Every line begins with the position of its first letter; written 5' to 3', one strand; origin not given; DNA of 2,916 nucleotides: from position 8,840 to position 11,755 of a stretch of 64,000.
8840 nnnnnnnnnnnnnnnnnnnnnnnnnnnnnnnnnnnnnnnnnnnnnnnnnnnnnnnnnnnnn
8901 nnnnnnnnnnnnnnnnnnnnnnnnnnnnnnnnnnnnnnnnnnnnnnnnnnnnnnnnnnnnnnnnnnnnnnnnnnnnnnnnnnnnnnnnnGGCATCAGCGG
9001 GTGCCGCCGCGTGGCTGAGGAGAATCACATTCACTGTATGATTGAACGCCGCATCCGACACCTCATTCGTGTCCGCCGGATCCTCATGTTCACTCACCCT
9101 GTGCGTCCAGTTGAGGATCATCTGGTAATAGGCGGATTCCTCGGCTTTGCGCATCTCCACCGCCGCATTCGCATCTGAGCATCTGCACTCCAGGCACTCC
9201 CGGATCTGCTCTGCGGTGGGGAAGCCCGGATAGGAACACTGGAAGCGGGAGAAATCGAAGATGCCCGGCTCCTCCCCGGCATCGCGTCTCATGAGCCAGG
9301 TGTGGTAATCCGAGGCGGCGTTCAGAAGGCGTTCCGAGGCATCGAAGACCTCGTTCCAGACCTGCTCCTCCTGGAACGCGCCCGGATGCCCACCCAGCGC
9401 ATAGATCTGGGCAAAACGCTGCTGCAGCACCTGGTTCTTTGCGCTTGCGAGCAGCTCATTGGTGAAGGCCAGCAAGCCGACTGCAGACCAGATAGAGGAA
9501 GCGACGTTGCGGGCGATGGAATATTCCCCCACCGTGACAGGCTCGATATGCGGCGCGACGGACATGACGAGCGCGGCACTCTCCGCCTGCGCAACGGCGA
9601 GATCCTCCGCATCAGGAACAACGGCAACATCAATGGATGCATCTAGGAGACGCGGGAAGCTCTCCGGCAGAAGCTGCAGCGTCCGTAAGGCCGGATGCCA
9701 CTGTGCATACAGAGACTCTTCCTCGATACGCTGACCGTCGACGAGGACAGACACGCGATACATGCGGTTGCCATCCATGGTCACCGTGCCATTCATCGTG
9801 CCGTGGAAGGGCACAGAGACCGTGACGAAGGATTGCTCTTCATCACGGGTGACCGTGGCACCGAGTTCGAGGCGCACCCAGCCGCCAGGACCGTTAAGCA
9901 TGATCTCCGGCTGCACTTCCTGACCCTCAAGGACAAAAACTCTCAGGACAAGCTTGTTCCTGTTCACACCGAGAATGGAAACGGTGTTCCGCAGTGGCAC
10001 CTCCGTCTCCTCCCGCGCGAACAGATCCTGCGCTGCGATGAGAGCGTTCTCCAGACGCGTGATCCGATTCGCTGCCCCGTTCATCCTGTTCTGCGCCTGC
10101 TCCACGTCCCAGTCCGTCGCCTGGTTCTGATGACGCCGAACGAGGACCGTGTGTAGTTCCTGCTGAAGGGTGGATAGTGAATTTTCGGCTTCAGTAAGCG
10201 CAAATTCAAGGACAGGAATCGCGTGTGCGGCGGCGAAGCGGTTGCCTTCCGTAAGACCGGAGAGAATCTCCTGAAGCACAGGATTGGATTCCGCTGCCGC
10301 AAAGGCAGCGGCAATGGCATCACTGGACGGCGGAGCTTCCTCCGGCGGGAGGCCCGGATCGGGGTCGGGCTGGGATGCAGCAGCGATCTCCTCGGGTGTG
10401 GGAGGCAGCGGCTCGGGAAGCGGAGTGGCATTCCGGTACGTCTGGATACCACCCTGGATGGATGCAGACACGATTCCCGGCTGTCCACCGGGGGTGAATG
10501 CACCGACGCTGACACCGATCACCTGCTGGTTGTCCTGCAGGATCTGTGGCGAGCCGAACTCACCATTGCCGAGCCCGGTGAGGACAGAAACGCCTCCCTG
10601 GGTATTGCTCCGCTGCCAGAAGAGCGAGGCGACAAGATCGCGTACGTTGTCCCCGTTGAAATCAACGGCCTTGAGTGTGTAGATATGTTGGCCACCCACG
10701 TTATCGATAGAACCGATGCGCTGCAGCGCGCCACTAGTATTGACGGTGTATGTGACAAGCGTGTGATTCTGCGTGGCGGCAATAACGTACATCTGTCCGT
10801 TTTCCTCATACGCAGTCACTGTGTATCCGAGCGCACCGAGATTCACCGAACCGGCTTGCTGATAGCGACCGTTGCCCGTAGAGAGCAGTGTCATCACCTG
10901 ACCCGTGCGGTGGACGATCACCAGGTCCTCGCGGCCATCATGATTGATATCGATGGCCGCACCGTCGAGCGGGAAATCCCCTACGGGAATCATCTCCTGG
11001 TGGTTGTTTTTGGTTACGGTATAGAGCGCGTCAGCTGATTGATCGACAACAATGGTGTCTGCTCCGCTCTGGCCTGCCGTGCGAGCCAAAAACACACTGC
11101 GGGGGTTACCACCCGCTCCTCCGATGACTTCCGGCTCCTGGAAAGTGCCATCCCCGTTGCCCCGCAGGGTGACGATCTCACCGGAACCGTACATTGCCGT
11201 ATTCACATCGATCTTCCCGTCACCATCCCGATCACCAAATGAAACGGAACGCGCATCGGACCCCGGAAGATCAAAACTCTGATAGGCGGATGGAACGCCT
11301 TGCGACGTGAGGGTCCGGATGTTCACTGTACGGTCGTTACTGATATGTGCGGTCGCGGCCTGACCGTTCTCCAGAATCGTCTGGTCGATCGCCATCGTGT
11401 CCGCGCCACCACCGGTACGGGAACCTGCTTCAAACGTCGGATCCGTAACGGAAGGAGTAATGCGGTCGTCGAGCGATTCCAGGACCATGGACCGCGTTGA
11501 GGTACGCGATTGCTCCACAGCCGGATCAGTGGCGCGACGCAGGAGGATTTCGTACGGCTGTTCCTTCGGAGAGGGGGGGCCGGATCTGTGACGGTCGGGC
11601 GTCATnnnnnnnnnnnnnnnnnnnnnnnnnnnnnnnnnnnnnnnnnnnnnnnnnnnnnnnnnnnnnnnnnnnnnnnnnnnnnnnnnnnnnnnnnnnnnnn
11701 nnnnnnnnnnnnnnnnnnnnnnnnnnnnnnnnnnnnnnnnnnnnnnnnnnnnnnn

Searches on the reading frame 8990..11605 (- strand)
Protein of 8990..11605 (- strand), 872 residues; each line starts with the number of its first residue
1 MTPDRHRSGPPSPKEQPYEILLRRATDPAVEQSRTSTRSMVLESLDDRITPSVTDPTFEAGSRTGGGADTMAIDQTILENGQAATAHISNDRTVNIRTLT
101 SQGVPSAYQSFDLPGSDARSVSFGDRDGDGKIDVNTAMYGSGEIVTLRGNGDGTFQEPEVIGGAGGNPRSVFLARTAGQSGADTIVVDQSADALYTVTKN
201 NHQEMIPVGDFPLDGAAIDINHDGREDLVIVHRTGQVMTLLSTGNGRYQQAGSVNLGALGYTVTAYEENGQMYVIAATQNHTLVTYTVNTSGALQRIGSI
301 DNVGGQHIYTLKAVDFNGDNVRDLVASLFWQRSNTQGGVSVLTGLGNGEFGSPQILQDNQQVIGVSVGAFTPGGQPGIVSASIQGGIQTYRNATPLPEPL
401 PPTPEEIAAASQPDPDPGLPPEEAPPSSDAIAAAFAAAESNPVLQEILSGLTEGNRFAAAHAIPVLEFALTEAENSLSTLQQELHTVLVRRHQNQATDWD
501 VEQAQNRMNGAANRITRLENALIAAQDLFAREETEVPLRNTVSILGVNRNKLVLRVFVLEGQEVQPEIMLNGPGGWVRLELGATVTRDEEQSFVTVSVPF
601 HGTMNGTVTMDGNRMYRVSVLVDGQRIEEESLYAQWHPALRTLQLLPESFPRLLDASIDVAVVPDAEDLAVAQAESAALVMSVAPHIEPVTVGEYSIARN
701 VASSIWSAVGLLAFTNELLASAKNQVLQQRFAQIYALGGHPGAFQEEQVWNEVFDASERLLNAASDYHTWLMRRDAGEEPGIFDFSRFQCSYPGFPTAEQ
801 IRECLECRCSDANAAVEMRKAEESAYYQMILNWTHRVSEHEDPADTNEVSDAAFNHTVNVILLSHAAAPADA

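Call 17: find_homologous_proteins(query=window:8990-11605:-, max_evalue=0.001)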
Query window:8990-11605:- (872 aa): 73 proteins with E <= 0.001 among 8000 candidates.
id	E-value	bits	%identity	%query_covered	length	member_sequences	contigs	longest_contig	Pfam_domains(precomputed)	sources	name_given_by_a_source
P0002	0.0e+0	1953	100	100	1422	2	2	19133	PF13517.13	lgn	-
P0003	0.0e+0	1386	71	100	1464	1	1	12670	PF01551.30,PF13517.13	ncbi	-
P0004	9.6e-21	92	23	35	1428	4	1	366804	PF01839.30,PF14779.13,PF13517.13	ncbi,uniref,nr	ncbi:unnamed protein product [Adineta ricciae]|uniref:Uncharacterized protein n=1 Tax=Adineta riccia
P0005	1.9e-20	91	30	28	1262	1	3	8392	PF22073.3,PF01839.30,PF12256.15,PF15780.12,PF07610.18,PF13517.13,PF12371.15,PF22544.3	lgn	-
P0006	2.0e-19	88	27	33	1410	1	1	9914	PF01839.30,PF13517.13,PF00353.26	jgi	jgi:hypothetical protein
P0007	2.5e-19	87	31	19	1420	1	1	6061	PF01839.30,PF07679.23,PF16743.11,PF13927.13,PF13517.13,PF16640.12,PF19081.7,PF21955.1,PF18911.7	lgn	-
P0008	6.7e-19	86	28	28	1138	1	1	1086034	PF22073.3,PF01839.30,PF12256.15,PF15780.12,PF07610.18,PF13517.13,PF12371.15,PF22544.3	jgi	jgi:FG-GAP-like repeat/Abnormal spindle-like microcephaly-assoc'd, ASPM-SPD-2-Hydin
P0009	3.6e-18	83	26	30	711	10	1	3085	PF01839.30,PF16743.11,PF13517.13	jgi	-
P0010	3.7e-18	83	28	33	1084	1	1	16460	PF01839.30,PF12256.15,PF16743.11,PF13517.13,PF16640.12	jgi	jgi:hypothetical protein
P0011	4.9e-18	83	29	26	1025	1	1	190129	PF01839.30,PF13517.13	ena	-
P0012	1.7e-17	81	30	26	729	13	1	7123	PF01839.30,PF12256.15,PF16743.11,PF13517.13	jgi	jgi:hypothetical protein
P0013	3.8e-17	80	29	24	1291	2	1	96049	PF01839.30,PF12256.15,PF16743.11,PF13517.13,PF16640.12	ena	-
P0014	6.7e-17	79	25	31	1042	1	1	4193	PF22073.3,PF01839.30,PF03403.20,PF12740.15,PF15780.12,PF07610.18,PF13517.13,PF22544.3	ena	-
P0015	1.9e-16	78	25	26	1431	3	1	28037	PF02412.24,PF01839.30,PF02494.23,PF13517.13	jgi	-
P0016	2.1e-16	78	30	15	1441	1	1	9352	PF01839.30,PF28033.1,PF21454.3,PF25059.2,PF13517.13,PF00041.28,PF10179.16,PF16656.12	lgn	-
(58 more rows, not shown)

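Call 19: find_encoding_contigs(protein=P0003, flank=10000, max_places=6)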
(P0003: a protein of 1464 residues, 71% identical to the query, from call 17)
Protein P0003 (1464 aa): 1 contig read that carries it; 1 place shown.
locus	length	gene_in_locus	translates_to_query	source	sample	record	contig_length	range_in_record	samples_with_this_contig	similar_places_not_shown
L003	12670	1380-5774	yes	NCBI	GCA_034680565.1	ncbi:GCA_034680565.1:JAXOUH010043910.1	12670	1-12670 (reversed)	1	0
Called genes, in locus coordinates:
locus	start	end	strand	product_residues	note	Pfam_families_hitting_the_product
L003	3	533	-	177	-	?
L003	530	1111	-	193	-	-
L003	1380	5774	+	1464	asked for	PF13517:FG-GAP_3 (weak), PF01551:Peptidase_M23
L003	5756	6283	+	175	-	-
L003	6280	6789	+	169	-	-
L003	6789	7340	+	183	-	-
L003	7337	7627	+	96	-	-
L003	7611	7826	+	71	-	-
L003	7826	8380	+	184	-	-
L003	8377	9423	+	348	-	-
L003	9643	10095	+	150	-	-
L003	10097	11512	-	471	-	PF00512:HisKA, PF02518:HATPase_c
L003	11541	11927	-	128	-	PF00856:SET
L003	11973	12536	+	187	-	PF00856:SET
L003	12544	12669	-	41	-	?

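Call 27: find_related_loci(query=A1, collection=genome_contigs, flank=10000)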
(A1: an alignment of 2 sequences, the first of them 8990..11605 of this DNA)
Query A1 (872 aa) in genome_contigs; peptide patterns used: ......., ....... (x = any residue, [..] = any of these).
105 stretches matched a pattern, but none encodes a relative of the query by tblastn (E <= 1e-3).
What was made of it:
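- No relatives of the backbone were found in 185,579 species genomes (call 27).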

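Call 31: find_related_loci(query=A1, collection=metagenome_contigs, flank=10000)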
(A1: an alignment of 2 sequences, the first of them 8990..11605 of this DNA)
Query A1 (872 aa) in metagenome_contigs; peptide patterns used: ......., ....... (x = any residue, [..] = any of these).
600 stretches matched a pattern, but none encodes a relative of the query by tblastn (E <= 1e-3).
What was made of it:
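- Tried and rejected: Scans of GTDB species genomes and JGI metagenomes with the backbone alignment found no relatives (calls 27, 31).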

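Call 102: search_protein_families(library=pfam, proteins=[P0003], max_evalue=0.01)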
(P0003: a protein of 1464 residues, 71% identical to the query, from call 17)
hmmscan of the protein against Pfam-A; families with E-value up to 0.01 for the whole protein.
P0003 (1464 aa): 4 families
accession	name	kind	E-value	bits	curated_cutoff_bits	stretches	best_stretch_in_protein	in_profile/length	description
PF13517.12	FG-GAP_3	-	3.6e-14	53.5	26.9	3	220-263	1-43/61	FG-GAP-like repeat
PF01551.29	Peptidase_M23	-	6e-10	39.6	28.7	1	1229-1318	11-89/96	Peptidase family M23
PF01839.29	FG-GAP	-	0.0021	18.4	22.1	0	214-238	3-34/37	FG-GAP repeat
PF25292.1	Beta-prop_CGLA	-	0.004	17.1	26.8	1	218-296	36-109/316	Lambda-carrageenase beta-propeller domain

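Call 106: search_protein_families(library=pfam, proteins=[P0127, P0128, P0129, P0130, P0133, P0134, L003:8377-9420:+], max_evalue=0.1)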
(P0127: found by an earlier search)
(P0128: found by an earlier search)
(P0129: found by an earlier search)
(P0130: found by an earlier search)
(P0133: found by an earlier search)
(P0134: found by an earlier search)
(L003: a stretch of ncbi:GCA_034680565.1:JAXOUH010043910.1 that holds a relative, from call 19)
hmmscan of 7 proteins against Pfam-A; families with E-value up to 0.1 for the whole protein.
P0127 (256 aa): 1 family
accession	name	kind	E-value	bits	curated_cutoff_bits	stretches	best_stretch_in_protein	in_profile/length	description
PF02789.23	Peptidase_M17_N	-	0.096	13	23.4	0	13-72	54-115/129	Cytosol aminopeptidase family, N-terminal domain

P0128 (234 aa): 0 families

P0129 (205 aa): 0 families

P0130 (177 aa): 1 family
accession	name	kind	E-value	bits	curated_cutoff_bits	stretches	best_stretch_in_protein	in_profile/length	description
PF13589.12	HATPase_c_3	-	0.091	13.2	25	0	150-174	34-58/137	Histidine kinase-, DNA gyrase B-, and HSP90-like ATPase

P0133 (183 aa): 0 families

P0134 (169 aa): 0 families

L003:8377-9420:+ (348 aa): 0 families

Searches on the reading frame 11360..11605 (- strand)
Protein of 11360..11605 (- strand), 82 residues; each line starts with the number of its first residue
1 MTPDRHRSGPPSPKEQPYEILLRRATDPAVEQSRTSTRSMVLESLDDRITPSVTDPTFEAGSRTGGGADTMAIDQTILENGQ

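Call 67: search_protein_families(library=ncbifam, proteins=[window:11360-11605:-], max_evalue=10)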
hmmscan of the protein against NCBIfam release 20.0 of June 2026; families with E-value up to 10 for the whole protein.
seq(82 aa): 0 families
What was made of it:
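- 11450..11485 (-): N-terminal leader motif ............. It is an '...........'-like motif, and no hydrophobic signal peptide precedes it. No NCBIfam model matched (call 67).
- Tried and rejected: NCBIfam gave nothing for the N-terminal leaders (call 67).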
